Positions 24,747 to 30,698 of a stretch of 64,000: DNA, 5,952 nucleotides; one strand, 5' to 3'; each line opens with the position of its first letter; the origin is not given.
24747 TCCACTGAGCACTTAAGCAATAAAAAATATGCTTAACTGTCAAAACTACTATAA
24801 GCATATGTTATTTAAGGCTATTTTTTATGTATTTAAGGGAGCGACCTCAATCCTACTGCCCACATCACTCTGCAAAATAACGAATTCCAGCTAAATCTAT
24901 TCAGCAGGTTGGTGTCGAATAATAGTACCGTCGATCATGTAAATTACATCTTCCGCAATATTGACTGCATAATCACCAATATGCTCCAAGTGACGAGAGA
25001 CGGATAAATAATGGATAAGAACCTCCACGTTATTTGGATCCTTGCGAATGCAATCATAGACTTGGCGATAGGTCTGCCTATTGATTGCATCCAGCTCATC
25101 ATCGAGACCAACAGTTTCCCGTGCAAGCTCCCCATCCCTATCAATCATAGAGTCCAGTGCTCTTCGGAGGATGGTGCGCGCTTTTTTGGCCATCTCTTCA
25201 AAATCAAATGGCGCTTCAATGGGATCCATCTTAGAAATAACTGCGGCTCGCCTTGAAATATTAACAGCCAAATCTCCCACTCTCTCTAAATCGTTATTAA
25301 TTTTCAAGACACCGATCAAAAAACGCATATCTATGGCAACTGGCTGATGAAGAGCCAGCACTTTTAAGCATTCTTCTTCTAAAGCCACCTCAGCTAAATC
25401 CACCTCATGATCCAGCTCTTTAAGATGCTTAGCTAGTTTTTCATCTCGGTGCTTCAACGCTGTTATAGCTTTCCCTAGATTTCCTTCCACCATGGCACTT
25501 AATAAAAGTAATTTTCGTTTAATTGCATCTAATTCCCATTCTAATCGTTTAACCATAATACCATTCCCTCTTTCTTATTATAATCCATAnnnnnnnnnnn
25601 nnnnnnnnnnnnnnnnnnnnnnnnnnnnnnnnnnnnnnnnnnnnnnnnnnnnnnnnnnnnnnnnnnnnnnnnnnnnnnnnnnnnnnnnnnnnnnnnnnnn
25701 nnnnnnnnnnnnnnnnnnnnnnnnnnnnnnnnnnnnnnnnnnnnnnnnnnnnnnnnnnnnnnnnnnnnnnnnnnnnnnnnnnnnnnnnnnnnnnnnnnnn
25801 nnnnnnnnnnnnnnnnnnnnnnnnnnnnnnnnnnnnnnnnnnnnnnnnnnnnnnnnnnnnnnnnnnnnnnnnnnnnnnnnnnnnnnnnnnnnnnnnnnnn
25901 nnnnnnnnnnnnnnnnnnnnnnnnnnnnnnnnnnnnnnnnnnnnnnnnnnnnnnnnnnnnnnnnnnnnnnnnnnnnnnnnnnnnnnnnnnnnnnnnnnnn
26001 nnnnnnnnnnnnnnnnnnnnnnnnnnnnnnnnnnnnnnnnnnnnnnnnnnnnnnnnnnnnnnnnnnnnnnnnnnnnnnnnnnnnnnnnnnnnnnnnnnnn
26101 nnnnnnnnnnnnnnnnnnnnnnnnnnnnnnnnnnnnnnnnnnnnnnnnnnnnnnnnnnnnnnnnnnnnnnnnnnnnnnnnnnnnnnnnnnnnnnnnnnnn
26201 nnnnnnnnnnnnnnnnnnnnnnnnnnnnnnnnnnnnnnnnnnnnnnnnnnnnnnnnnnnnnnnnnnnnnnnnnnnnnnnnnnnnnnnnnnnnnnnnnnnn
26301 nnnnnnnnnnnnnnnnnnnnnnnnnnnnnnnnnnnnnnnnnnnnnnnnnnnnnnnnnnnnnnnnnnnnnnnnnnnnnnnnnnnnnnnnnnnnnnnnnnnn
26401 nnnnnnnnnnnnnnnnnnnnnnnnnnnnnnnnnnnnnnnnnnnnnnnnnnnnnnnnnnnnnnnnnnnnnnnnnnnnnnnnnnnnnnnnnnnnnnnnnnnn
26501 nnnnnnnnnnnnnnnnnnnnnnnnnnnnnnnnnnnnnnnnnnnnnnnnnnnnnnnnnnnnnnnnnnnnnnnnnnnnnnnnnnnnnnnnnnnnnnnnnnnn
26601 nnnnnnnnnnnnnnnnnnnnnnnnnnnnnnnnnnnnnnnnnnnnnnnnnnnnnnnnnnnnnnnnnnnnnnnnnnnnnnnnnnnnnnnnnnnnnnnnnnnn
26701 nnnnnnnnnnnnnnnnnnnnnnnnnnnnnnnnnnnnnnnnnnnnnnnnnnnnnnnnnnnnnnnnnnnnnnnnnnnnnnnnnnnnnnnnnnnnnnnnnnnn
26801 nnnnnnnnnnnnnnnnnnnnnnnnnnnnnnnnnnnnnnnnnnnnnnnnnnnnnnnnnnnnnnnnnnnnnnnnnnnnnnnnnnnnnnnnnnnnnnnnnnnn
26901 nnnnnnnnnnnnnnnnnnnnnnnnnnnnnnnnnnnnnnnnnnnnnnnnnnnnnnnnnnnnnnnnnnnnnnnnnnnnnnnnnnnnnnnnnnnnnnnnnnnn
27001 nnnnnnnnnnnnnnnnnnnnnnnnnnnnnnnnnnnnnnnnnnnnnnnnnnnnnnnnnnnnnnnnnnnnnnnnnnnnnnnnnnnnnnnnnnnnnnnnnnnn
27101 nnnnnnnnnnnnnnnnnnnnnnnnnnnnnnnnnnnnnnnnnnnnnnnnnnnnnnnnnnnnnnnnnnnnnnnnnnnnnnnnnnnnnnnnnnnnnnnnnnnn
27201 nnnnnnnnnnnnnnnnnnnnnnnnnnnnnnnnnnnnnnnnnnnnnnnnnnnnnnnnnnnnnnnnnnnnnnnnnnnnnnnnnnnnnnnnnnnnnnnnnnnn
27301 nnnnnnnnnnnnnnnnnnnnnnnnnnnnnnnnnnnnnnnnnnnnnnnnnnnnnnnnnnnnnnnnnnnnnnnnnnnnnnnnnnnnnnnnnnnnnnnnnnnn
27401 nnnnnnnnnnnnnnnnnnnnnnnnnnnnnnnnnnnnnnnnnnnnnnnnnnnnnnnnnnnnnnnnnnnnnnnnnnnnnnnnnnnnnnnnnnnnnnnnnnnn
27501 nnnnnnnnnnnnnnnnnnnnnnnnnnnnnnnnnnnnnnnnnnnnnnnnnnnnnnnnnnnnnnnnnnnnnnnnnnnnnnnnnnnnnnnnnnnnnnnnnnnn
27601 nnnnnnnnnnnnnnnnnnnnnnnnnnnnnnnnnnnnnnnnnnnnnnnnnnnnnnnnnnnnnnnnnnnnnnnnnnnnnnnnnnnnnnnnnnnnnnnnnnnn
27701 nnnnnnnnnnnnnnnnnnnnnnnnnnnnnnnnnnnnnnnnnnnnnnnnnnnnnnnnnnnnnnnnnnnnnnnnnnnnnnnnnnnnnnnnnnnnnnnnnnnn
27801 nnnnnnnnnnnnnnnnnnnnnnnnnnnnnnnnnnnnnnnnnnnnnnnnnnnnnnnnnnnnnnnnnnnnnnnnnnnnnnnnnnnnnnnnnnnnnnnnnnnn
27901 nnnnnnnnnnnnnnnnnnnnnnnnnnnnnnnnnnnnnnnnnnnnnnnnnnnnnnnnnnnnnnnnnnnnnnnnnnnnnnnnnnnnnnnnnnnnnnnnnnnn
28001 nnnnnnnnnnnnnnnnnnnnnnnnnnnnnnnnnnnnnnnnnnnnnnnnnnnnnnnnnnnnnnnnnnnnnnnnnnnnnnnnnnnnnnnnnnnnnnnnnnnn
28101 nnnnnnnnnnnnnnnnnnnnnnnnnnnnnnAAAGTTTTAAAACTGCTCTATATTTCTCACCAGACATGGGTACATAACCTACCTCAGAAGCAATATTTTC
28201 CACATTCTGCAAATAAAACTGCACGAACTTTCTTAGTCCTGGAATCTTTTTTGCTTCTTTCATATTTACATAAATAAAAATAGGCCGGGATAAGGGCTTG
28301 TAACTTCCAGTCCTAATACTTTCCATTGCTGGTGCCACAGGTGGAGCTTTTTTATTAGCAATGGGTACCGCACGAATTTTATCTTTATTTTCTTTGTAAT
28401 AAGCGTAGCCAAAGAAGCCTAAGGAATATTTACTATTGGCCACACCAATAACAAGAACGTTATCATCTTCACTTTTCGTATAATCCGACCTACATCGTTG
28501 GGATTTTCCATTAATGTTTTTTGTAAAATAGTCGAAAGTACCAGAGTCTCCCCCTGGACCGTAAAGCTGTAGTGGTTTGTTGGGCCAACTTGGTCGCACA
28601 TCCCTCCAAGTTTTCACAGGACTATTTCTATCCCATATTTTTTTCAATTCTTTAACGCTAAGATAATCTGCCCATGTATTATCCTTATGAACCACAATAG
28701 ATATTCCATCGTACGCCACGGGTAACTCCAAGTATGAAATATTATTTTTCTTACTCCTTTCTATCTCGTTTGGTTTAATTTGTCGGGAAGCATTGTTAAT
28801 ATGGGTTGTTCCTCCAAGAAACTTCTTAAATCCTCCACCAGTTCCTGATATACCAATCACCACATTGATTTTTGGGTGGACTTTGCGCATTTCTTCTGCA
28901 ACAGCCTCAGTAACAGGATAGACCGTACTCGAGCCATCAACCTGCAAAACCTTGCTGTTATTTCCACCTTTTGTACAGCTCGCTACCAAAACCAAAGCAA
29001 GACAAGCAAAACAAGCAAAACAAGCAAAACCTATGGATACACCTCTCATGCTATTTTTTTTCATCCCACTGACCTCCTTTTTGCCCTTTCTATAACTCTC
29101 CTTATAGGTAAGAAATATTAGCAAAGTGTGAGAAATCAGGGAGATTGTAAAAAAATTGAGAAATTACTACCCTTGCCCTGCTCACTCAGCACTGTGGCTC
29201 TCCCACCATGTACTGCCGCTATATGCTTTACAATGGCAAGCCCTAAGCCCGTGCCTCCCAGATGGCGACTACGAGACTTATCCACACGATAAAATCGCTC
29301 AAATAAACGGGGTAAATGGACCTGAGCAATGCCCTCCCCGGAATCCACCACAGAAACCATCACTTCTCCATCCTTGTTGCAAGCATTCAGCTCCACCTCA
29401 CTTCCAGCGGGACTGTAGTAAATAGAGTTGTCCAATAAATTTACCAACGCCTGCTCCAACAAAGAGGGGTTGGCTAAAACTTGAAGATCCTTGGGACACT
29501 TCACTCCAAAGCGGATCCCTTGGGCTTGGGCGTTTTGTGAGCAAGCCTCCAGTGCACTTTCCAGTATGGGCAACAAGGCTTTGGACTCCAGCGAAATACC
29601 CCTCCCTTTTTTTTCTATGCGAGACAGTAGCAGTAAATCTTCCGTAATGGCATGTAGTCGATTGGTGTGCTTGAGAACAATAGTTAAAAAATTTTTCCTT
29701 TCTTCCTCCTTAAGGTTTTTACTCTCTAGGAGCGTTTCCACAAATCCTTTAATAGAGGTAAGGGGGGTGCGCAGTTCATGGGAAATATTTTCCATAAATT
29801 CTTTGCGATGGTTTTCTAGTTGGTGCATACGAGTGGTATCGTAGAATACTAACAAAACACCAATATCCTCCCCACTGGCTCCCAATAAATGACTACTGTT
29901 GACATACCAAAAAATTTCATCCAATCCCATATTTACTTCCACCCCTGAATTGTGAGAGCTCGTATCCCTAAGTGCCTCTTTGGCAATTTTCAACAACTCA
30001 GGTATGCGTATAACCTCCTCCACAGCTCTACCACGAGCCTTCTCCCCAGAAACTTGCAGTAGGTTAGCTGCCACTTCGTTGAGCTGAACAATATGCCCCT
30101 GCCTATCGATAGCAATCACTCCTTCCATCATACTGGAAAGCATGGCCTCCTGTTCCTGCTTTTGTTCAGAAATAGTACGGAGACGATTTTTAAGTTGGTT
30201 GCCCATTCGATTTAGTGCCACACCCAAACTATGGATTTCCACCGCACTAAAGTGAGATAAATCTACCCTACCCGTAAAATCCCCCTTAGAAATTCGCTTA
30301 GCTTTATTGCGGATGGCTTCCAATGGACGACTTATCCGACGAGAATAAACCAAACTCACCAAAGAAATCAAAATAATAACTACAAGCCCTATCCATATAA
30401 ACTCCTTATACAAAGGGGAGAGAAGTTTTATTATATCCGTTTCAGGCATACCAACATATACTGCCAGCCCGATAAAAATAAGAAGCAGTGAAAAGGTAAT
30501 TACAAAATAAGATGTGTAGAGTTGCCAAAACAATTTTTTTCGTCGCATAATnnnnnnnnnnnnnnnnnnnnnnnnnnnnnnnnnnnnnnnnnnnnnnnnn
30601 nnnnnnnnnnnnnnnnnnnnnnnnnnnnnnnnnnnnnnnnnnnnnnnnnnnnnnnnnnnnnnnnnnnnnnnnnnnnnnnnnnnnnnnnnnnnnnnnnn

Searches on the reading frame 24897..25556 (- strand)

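Call 8: search_protein_families(library=pfam, proteins=[window:24897-25556:-])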
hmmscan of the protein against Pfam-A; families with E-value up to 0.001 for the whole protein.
window:24897-25556:- (219 aa): 1 family
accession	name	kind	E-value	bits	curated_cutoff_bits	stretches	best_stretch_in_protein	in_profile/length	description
PF01895.24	PhoU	-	4.7e-43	145.9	23.5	2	18-103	3-88/89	PhoU domain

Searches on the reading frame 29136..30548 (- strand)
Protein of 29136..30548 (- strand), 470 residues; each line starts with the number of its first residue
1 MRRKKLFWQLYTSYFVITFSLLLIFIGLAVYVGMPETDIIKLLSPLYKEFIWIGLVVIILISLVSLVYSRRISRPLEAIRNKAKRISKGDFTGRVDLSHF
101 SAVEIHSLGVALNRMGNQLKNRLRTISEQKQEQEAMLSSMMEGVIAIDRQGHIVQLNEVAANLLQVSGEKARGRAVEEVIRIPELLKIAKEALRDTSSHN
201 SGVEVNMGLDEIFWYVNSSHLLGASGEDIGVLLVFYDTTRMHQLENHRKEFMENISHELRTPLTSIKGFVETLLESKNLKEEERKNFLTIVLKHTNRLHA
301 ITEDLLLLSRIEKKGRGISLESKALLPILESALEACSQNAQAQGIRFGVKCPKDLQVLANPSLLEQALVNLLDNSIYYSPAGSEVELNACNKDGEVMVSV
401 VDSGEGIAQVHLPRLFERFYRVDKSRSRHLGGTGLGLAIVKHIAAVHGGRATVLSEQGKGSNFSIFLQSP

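Call 8: search_protein_families(library=pfam, proteins=[window:29136-30548:-])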
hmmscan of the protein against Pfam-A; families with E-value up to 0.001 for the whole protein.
window:29136-30548:- (470 aa): 7 families
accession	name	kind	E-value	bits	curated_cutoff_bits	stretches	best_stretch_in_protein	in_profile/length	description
PF02518.31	HATPase_c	-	7e-26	91.3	26.4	1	360-468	2-108/111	Histidine kinase-, DNA gyrase B-, and HSP90-like ATPase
PF00512.31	HisKA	-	1e-18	67.5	26.9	1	248-312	2-64/66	His Kinase A (phospho-acceptor) domain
PF08448.16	PAS_4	-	8e-10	39.4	23.1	1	137-241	1-108/110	PAS fold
PF00672.30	HAMP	-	8.7e-10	39.2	25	1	68-120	2-52/53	HAMP domain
PF00989.32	PAS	-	1.2e-08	35.3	22.6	1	134-237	4-112/113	PAS fold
PF13188.13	PAS_8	-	0.00024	21.3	21.8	0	134-184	4-51/65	PAS domain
PF13589.12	HATPase_c_3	-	0.00053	20.5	25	0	364-438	3-78/137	Histidine kinase-, DNA gyrase B-, and HSP90-like ATPase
